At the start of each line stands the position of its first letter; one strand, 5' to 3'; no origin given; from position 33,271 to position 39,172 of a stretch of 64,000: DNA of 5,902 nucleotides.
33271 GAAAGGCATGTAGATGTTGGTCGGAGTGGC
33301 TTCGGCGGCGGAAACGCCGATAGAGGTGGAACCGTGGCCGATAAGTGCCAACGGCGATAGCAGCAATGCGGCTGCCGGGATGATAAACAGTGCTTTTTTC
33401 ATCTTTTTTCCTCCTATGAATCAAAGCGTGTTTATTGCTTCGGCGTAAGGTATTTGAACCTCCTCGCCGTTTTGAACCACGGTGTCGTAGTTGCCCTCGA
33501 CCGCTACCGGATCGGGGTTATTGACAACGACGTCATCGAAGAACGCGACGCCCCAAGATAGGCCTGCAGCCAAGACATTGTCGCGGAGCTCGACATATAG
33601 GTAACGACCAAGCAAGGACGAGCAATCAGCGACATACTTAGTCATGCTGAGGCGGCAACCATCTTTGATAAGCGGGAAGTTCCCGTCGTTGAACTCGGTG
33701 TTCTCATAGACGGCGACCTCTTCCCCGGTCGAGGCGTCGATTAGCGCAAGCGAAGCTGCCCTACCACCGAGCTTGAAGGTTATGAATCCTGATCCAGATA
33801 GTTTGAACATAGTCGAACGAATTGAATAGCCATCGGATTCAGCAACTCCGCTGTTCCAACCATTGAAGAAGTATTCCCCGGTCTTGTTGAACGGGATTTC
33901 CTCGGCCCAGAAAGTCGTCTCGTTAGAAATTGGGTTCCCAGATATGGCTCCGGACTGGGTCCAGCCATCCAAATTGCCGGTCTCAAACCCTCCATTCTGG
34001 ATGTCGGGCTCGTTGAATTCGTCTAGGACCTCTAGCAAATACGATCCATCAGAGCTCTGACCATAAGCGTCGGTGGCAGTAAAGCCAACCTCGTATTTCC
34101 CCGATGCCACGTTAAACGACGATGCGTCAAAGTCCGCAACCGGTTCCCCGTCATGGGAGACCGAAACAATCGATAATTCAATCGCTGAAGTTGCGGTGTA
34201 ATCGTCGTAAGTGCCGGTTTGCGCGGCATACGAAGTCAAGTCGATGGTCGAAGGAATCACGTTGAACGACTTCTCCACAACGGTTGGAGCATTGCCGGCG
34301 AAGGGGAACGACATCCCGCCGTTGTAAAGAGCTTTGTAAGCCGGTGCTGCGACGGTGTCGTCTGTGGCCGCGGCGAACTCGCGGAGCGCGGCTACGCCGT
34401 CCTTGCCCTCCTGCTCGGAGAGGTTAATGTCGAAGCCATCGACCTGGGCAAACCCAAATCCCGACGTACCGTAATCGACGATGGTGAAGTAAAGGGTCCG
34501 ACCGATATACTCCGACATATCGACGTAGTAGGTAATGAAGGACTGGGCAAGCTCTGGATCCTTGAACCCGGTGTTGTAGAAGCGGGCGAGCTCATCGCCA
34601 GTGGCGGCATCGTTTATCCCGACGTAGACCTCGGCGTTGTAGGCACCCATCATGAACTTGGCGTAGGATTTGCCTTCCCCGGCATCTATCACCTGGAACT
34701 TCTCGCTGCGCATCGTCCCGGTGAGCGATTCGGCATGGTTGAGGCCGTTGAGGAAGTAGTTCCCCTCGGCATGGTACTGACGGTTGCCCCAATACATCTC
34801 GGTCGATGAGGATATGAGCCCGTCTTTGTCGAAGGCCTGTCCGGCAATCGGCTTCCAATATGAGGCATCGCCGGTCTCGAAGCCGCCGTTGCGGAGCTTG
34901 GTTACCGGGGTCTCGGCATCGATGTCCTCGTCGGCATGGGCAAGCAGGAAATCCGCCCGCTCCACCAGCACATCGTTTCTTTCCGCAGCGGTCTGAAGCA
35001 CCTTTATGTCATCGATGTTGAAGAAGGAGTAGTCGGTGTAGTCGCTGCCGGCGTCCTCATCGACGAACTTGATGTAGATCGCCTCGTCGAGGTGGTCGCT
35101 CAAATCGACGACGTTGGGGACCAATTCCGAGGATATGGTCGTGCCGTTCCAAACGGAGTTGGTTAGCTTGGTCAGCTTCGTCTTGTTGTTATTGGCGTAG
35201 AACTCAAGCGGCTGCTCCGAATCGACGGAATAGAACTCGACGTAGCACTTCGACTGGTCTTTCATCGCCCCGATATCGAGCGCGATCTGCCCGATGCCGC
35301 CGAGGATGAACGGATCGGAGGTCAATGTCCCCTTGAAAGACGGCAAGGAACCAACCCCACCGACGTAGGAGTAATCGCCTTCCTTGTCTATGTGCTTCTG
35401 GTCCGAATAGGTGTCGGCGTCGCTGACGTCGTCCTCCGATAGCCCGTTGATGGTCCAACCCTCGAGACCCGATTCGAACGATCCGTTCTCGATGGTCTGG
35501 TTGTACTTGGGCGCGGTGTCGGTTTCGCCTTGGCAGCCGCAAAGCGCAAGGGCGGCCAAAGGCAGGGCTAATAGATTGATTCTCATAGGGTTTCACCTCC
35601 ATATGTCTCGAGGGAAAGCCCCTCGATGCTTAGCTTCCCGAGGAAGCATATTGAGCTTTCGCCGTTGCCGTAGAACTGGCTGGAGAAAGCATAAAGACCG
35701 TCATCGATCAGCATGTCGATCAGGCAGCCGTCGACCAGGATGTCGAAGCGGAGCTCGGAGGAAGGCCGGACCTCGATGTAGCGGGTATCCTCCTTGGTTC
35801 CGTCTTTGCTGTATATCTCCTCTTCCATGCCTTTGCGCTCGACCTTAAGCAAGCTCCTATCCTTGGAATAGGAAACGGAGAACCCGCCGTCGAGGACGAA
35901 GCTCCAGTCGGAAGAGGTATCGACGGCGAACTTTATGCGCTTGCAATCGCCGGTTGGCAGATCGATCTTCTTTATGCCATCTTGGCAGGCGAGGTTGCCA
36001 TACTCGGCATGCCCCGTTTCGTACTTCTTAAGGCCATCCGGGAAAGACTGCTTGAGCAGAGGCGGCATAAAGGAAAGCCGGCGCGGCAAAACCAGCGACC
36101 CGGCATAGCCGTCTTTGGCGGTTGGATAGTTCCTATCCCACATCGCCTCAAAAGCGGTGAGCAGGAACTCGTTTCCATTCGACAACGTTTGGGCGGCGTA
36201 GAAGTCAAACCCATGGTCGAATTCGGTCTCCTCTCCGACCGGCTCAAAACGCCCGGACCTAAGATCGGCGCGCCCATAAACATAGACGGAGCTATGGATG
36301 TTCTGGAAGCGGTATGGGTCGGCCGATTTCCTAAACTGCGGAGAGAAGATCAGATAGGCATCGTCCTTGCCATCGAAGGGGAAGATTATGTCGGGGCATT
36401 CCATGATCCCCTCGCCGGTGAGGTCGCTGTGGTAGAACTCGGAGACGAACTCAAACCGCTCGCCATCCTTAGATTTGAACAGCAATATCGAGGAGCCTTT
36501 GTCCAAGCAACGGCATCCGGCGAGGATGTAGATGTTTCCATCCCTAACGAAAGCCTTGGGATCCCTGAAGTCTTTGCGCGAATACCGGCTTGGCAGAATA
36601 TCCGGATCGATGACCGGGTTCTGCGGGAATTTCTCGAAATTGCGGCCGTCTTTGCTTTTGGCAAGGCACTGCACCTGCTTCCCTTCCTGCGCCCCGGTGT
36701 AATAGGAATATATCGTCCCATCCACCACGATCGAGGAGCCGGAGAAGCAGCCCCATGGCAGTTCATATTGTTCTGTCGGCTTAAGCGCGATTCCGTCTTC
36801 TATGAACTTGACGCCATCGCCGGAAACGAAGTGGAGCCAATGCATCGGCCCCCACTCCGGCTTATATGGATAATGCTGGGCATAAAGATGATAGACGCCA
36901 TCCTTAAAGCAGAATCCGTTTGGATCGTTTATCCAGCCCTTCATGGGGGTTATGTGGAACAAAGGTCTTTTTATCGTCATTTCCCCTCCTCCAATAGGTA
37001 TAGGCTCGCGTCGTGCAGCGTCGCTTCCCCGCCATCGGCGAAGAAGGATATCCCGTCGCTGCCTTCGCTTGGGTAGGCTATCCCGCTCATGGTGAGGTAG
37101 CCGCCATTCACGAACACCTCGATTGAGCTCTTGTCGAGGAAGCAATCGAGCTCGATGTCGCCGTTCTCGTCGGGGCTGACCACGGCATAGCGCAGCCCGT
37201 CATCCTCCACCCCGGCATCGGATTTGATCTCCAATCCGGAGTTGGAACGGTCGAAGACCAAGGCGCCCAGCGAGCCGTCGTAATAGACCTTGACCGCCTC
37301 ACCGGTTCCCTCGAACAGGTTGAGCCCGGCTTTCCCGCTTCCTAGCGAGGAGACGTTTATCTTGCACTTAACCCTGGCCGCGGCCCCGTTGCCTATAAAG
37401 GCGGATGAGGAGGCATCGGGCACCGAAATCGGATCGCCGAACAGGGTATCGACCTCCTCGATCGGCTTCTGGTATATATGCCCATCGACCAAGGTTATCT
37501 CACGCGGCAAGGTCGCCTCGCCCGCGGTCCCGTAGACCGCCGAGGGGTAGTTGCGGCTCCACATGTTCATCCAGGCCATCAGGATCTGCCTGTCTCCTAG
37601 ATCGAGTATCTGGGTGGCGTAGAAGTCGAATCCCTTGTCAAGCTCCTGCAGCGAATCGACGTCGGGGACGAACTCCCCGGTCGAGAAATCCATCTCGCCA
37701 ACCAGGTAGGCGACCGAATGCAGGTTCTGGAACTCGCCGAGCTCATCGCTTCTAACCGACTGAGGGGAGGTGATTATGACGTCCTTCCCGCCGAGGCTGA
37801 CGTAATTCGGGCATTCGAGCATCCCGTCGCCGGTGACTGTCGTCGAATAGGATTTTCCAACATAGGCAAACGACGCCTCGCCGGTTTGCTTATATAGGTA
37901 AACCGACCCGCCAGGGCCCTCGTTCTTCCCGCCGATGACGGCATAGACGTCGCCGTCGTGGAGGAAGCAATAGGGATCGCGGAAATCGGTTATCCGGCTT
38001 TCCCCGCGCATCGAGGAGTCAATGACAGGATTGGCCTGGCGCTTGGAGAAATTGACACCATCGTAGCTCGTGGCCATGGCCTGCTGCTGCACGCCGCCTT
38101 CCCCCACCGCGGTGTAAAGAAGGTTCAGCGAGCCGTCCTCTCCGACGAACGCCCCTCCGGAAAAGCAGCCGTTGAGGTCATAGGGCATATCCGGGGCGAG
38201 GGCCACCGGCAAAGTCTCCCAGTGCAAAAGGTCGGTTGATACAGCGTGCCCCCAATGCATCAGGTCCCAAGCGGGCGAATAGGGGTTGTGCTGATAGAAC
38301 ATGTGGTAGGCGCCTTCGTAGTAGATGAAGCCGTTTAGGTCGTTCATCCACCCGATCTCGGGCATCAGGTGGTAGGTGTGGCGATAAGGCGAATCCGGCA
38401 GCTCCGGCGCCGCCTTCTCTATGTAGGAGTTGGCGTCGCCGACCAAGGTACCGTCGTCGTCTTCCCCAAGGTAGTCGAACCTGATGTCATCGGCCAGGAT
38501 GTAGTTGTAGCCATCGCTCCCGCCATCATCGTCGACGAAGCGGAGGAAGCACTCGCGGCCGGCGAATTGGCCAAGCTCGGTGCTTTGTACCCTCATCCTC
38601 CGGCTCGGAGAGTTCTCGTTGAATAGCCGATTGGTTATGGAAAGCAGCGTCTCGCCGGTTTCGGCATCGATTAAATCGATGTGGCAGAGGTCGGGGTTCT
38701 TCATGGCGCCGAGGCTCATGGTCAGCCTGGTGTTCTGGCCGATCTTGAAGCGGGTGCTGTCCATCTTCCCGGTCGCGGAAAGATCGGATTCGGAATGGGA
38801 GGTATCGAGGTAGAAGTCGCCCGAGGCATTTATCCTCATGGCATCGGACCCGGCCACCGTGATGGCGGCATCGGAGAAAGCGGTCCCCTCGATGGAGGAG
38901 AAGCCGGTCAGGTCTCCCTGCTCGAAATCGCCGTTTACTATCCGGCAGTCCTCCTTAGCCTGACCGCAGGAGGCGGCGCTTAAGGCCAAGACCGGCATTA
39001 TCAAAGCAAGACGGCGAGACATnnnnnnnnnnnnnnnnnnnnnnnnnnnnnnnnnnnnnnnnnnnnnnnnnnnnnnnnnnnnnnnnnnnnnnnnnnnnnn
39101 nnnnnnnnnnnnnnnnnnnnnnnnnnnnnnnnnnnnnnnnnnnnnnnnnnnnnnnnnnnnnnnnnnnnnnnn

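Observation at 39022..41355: GH32-like lipoprotein with substituted catalytic triad motifs (WMNEP instead of WMNDPNG; RDA instead of RDP; WELP instead of ECP)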

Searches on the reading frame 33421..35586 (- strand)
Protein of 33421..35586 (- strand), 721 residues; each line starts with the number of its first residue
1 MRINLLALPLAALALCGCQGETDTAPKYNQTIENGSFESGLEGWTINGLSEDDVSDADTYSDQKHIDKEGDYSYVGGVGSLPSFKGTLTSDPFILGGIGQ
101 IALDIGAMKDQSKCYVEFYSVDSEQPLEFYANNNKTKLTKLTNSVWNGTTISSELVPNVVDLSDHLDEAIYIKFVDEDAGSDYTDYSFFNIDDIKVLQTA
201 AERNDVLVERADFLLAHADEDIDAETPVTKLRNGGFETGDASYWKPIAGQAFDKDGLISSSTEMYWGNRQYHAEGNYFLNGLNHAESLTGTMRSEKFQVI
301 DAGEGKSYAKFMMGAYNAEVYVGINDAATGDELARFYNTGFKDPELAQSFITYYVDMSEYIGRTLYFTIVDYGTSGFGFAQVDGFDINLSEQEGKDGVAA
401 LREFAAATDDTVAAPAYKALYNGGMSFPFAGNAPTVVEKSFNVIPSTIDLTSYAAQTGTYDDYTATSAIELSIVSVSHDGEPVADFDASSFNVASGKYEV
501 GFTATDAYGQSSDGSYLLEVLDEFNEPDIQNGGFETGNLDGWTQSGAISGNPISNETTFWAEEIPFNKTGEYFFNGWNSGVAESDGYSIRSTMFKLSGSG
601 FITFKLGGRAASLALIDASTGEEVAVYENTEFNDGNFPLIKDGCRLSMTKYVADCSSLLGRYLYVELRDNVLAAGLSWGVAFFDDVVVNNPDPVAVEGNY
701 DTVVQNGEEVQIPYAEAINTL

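Call 7: search_protein_families(library=pfam, proteins=[window:33421-35586:-], max_evalue=0.01)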
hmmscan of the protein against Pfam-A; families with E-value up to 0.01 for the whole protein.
window:33421-35586:- (721 aa): 1 family
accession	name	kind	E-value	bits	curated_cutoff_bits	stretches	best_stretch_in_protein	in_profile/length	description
PF02018.23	CBM_4_9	-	0.0016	19.2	25.9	0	30-66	2-39/136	Carbohydrate binding domain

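Call 18: search_protein_families(library=ncbifam, proteins=[window:33421-35586:-], max_evalue=0.01)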
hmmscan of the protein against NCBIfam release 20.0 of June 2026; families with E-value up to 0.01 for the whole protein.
window:33421-35586:- (721 aa): 1 family
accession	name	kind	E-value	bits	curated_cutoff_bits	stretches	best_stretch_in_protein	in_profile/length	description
NF033675.1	NTTRR-F1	subfamily_domain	0.00022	21.4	70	0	529-548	6-25/155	NTTRR-F1 domain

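Call 56: find_homologous_proteins(query=window:33421-35586:-, max_evalue=0.00001)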
Query window:33421-35586:- (721 aa): 154 proteins with E <= 0.00001 among 8000 candidates; the best 120 are listed.
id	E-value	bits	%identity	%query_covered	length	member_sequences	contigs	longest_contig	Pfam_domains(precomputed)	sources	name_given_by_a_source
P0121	0.0e+0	1916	72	96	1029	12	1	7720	-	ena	-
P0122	0.0e+0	1608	99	100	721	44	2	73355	-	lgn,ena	-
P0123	0.0e+0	1582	96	100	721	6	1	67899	-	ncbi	-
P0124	3.3e-221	754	51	99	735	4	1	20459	-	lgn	-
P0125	1.6e-210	719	50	99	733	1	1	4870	-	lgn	-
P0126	3.5e-210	718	50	98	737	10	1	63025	-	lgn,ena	-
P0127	4.4e-208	711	49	99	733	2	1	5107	-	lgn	-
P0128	2.5e-200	685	48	100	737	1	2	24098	-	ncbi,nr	ncbi:MAG: hypothetical protein BWX74_00778 [Tenericutes bacterium ADurb.Bin087]|nr:MAG: hypothetical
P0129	8.0e-199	680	50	98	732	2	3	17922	-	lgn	-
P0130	2.8e-196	672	48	100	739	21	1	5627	-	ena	-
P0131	2.8e-193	662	47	96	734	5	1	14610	-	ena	-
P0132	5.3e-192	658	47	98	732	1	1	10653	-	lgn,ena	-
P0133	2.2e-189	649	47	97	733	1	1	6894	-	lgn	-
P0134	9.2e-189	647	46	98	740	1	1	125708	-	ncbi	ncbi:MAG: hypothetical protein ACI31G_05080 [Bacilli bacterium]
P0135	4.1e-188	645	47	97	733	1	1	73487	-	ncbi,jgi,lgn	jgi:hypothetical protein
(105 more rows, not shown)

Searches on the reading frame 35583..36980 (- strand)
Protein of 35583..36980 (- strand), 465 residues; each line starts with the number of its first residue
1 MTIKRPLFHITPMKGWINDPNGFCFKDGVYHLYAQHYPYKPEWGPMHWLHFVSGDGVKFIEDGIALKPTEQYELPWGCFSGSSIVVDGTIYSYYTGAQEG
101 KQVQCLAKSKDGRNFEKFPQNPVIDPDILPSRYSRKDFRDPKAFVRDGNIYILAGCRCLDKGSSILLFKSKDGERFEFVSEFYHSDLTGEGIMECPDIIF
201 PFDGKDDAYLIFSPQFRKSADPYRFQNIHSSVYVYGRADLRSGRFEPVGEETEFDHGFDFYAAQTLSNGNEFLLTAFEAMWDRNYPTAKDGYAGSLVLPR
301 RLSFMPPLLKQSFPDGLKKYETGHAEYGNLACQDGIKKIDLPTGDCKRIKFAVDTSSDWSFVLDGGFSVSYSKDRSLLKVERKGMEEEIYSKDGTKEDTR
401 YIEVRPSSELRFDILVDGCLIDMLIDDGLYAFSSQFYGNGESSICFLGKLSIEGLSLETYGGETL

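Call 7: search_protein_families(library=pfam, proteins=[window:35583-36980:-], max_evalue=0.01)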
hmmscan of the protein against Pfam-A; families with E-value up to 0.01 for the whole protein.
window:35583-36980:- (465 aa): 2 families
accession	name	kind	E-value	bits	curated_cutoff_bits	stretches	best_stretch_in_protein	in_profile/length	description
PF00251.26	Glyco_hydro_32N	-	2.9e-73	247.5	22.1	1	9-304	1-296/307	Glycosyl hydrolases family 32 N-terminal domain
PF08244.19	Glyco_hydro_32C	-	9.8e-05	22.9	21.9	1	340-442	41-137/158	Glycosyl hydrolases family 32 C terminal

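Call 18: search_protein_families(library=ncbifam, proteins=[window:35583-36980:-], max_evalue=0.01)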
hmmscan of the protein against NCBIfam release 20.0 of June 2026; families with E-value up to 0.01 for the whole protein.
window:35583-36980:- (465 aa): 2 families
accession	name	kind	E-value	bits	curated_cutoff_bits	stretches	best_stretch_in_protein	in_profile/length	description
TIGR01322.1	scrB_fam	subfamily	2.9e-76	257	356.4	1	5-437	14-445/447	sucrose-6-phosphate hydrolase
NF041092.1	beta-fruc_BfrA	equivalog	8.5e-47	159.9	900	1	5-429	3-399/433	beta-fructosidase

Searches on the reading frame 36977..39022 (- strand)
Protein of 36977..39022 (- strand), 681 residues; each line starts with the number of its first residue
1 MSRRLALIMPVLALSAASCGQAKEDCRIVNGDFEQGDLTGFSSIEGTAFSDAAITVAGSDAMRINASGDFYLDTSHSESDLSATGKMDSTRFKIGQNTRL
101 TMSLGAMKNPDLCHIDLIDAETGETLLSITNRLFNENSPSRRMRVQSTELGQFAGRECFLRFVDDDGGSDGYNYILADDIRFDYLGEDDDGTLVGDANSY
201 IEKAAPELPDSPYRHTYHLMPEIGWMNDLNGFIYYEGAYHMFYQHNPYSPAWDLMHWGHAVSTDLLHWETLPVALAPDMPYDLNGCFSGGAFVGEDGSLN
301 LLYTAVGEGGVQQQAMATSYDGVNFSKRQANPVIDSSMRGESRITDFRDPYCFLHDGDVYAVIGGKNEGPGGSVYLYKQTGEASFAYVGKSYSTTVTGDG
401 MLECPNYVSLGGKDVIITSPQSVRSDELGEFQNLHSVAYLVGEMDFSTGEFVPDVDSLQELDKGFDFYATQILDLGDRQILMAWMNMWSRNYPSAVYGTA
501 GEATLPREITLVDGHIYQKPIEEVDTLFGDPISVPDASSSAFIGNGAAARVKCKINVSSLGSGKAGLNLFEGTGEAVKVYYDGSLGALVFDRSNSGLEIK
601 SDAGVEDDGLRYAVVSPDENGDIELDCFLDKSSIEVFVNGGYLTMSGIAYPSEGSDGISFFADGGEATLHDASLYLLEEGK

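Call 7: search_protein_families(library=pfam, proteins=[window:36977-39022:-], max_evalue=0.01)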
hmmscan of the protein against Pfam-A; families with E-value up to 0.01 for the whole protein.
window:36977-39022:- (681 aa): 2 families
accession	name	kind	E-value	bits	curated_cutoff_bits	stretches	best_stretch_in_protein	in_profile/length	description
PF00251.26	Glyco_hydro_32N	-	1.1e-81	275.2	22.1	1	218-520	1-307/307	Glycosyl hydrolases family 32 N-terminal domain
PF08244.19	Glyco_hydro_32C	-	2.4e-26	93.1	21.9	1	540-673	28-155/158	Glycosyl hydrolases family 32 C terminal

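Call 18: search_protein_families(library=ncbifam, proteins=[window:36977-39022:-], max_evalue=0.01)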
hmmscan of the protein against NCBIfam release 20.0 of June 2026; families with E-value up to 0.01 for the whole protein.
window:36977-39022:- (681 aa): 2 families
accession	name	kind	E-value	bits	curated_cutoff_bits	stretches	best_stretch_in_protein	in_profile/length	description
TIGR01322.1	scrB_fam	subfamily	3.8e-102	342.3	356.4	1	202-651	2-446/447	sucrose-6-phosphate hydrolase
NF041092.1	beta-fruc_BfrA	equivalog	1.6e-64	218.3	900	1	214-641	3-398/433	beta-fructosidase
